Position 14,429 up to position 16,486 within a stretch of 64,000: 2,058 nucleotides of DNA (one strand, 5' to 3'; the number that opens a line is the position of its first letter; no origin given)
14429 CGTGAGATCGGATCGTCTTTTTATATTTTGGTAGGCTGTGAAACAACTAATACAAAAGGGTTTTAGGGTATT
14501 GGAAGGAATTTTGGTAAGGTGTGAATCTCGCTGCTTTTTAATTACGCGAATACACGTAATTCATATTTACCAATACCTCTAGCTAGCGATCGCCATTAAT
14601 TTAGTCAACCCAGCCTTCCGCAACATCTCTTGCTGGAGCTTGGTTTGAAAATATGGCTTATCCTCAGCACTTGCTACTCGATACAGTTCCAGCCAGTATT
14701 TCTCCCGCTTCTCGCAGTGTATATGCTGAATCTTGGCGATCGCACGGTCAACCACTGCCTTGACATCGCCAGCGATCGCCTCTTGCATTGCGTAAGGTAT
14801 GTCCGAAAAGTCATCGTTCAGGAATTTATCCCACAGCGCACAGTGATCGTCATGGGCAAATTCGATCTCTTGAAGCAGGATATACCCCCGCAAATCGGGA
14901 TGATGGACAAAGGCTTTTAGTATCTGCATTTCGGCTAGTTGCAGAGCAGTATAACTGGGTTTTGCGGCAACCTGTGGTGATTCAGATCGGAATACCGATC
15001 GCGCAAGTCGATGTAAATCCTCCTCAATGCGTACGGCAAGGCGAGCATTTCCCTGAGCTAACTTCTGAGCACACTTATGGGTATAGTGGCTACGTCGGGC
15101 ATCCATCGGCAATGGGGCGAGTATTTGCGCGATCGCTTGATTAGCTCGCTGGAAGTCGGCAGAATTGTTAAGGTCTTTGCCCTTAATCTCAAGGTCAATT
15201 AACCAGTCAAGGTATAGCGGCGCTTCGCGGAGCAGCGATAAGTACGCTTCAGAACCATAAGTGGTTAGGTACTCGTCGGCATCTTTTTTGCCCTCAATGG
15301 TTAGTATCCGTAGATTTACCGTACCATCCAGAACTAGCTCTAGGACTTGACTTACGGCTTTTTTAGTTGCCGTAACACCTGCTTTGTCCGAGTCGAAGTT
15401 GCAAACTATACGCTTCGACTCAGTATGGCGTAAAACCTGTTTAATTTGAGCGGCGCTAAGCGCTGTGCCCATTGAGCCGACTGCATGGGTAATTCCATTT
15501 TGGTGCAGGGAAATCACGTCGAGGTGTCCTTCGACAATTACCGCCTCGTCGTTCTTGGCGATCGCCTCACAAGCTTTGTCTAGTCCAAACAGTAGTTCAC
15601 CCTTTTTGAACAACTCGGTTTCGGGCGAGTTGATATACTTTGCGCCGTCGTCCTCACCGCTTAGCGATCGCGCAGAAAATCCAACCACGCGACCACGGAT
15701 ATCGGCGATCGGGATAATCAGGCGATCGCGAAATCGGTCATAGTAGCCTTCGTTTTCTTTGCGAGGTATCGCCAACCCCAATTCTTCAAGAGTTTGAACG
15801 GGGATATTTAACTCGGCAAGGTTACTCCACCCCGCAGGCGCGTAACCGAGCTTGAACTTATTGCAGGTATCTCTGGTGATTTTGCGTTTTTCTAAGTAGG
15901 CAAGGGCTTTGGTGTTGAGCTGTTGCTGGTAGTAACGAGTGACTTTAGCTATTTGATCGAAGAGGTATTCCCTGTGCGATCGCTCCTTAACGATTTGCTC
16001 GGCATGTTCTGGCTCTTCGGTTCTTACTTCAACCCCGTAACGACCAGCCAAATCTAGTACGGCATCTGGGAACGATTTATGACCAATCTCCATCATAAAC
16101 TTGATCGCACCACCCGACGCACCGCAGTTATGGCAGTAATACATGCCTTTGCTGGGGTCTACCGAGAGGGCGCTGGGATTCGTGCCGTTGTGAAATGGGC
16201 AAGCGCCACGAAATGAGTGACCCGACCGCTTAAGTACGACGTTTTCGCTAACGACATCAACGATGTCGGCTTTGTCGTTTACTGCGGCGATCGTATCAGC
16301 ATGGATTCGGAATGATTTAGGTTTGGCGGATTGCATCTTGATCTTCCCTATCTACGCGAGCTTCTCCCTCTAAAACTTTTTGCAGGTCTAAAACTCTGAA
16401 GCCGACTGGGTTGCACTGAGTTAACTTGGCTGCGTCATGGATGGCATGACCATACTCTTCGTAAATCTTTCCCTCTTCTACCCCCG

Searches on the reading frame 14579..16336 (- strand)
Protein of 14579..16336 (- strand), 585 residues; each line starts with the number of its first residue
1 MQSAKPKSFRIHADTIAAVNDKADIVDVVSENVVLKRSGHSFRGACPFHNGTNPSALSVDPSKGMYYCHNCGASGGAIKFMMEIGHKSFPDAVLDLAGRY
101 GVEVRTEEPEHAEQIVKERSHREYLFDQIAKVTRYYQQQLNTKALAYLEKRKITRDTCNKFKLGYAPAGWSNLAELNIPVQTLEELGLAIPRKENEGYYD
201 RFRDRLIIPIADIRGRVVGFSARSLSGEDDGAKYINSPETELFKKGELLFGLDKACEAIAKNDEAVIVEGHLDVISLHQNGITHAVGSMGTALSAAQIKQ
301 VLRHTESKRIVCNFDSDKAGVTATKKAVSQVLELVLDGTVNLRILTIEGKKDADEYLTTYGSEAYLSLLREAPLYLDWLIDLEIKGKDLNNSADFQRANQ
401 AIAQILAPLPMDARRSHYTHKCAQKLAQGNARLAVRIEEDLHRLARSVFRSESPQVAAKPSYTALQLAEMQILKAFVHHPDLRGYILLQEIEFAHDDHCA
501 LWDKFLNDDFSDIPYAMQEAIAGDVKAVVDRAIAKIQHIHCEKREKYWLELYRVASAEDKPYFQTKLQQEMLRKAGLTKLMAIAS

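Call 11: search_protein_families(library=phrogs, proteins=[window:14579-16336:-], max_evalue=0.001)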
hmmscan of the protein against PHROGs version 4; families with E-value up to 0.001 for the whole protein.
window:14579-16336:- (585 aa): 12 families
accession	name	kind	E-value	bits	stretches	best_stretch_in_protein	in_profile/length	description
phrog_6444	-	DNA, RNA and nucleotide metabolism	1.7e-121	407.8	1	9-495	3-478/577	DNA primase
phrog_47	-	DNA, RNA and nucleotide metabolism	8.9e-53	181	1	35-387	44-347/947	DNA primase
phrog_22657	-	unknown function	3e-33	115.6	1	13-331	6-325/1185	-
phrog_239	-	DNA, RNA and nucleotide metabolism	3e-24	87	2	175-367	120-306/801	DNA primase/helicase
phrog_18097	-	DNA, RNA and nucleotide metabolism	2.8e-15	57.4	1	17-96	8-86/199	DNA primase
phrog_11992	-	unknown function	4.6e-14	54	1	43-159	29-140/177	-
phrog_510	-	DNA, RNA and nucleotide metabolism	7.2e-14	52.4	1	41-155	43-159/667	DNA primase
phrog_849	-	DNA, RNA and nucleotide metabolism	2.4e-10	41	1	128-369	133-340/435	DNA primase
phrog_360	-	DNA, RNA and nucleotide metabolism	8.7e-09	36.6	1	44-93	32-80/133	DNA primase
phrog_6088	-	DNA, RNA and nucleotide metabolism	3.7e-08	33.3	1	45-333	25-259/772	DNA primase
phrog_1139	-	DNA, RNA and nucleotide metabolism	2.4e-06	26.8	1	65-332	49-244/895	DNA primase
phrog_2304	-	DNA, RNA and nucleotide metabolism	5.3e-06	27.6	1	45-82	36-72/133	DNA primase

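Call 57: search_dna_similar(query=window:14579-16336:-, collection=phages, mode=protein, max_evalue=1e-10, max_rows=15)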
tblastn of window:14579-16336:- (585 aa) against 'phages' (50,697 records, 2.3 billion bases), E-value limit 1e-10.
Records with a match: 228; places in all: 229; records where one place covers at least 80% of the query: 24.
Best place of each record, by identity: <60% 228.
By first word of the organism name: Bacteriophage 68; Helicobacter 49; Bacillus 25; Porphyromonas 18; Flavobacterium 13; Cellulophaga 9; Listeria 7; Thermus 7; Synechococcus 5; Klebsiella 4; and 11 more.
By host as written in the record: - 37; Helicobacter pylori 32; Cellulophaga sp. HaHaR_3_176 9; Listeria monocytogenes 7; Bacillus subtilis 7; Bacillus pumilus BL8 6; Helicobacter heilmannii 5; Helicobacter salomonis 4; and 78 more.
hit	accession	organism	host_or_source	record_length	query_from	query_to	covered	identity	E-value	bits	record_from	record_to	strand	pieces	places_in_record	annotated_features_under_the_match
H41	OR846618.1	Enterococcus phage Efs 1-1-1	Enterococcus faecalis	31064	10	582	98%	29.5%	6e-60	222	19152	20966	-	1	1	record has no annotation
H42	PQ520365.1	Enterococcus phage IME_EF3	-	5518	10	582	98%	29.3%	5e-60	221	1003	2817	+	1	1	record has no annotation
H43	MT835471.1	Bacteriophage sp.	human fecal samples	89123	3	535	91%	29.9%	3e-53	202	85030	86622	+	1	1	record has no annotation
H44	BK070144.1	Bacteriophage sp.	Helicobacter salomonis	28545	11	553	93%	29.1%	7e-46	180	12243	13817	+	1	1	DNA primase DnaG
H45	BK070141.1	Bacteriophage sp.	Helicobacter salomonis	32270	11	553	93%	29.0%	4e-46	181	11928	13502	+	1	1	DNA primase DnaG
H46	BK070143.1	Bacteriophage sp.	Helicobacter salomonis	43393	11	553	93%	29.0%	4e-46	181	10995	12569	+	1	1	DNA primase DnaG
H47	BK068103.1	Porphyromonas phage phage022a_WW2931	Porphyromonas gingivalis WW2931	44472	11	537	90%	29.6%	8e-50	192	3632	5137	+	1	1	DNA primase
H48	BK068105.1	Porphyromonas phage phage024a_F0570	Porphyromonas gingivalis F0570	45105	11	537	90%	29.6%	5e-48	186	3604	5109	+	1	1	DNA primase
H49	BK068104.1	Porphyromonas phage phage023a_KCOM2797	Porphyromonas gingivalis KCOM 2797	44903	11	537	90%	29.4%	8e-48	186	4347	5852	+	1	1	DNA primase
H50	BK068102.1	Porphyromonas phage phage021a_SJD5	Porphyromonas gingivalis SJD5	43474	11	537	90%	29.4%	8e-48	186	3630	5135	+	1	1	DNA primase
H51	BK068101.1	Porphyromonas phage phage020a_SJD2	Porphyromonas gingivalis SJD2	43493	11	537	90%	29.4%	8e-48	186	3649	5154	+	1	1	DNA primase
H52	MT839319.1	Bacteriophage sp.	human fecal samples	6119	11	470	79%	32.8%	2e-53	202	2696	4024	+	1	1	record has no annotation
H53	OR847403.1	Listeria phage LM 4-11-1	Listeria monocytogenes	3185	10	510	86%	29.9%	2e-55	207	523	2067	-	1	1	record has no annotation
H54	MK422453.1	Klebsiella phage ST13-OXA48phi12.1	Klebsiella pneumoniae ST13-OXA48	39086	10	482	81%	30.6%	6e-61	224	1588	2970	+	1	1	DNA primase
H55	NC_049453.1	Klebsiella phage ST13-OXA48phi12.1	Klebsiella pneumoniae ST13-OXA48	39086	10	482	81%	30.6%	6e-61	224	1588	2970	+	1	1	DNA primase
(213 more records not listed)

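Call 112: search_protein_families(library=pfam, proteins=[window:14579-16336:-], max_evalue=0.001)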
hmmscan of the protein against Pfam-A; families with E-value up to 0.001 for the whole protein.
window:14579-16336:- (585 aa): 7 families
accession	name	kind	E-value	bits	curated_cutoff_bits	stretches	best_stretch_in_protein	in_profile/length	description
PF08275.17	DNAG_N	-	1.6e-36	125.6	26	1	137-255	3-127/128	DNA primase catalytic core, N-terminal domain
PF01807.25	Zn_ribbon_DnaG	-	3.7e-28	97.6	24.9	1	12-107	2-96/98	CHC2 zinc finger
PF13155.12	Toprim_2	-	3.1e-19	69.5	22.1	1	266-357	1-88/88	Toprim-like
PF13662.12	Toprim_4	-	1.1e-14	54.8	25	1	264-332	2-75/85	Toprim domain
PF01751.28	Toprim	-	1.5e-07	31.9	23.1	1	265-335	2-84/96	Toprim domain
PF10410.14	DnaB_bind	-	2.3e-06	28.2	20.6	1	377-426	2-51/56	DnaB-helicase binding domain of primase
PF13362.12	Toprim_3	-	4.2e-05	24.3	27.2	1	265-362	2-94/95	Toprim domain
